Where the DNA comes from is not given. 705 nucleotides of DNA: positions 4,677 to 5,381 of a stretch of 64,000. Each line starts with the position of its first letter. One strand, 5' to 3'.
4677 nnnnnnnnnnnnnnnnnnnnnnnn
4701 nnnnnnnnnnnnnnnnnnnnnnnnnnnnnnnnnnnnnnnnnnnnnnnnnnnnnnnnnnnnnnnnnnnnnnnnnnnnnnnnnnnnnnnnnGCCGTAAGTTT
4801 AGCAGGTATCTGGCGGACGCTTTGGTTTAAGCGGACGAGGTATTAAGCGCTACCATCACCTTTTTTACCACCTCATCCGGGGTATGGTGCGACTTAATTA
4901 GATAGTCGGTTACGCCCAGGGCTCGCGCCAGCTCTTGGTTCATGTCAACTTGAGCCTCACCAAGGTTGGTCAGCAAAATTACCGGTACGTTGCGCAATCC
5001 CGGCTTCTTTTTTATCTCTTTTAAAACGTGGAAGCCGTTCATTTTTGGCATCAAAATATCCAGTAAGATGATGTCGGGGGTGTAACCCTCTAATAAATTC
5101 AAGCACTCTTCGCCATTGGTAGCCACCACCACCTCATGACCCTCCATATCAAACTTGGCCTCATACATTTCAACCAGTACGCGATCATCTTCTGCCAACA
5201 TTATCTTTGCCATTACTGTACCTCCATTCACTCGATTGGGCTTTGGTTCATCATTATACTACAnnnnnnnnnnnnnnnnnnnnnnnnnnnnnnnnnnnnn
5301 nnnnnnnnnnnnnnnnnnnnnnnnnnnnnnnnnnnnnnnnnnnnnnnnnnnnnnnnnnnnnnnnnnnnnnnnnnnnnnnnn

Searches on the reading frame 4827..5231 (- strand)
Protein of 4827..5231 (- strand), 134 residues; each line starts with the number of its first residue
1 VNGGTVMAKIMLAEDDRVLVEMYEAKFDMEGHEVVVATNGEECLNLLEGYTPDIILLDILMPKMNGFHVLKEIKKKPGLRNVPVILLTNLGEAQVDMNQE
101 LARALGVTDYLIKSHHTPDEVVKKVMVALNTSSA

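Call 74: search_protein_families(library=pfam, max_evalue=0.000001, proteins=[window:4827-5231:-])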
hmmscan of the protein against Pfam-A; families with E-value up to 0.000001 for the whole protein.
window:4827-5231:- (134 aa): 1 family
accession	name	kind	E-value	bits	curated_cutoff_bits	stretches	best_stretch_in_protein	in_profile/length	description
PF00072.30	Response_reg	-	4e-21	75.7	30.2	1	10-124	1-109/111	Response regulator receiver domain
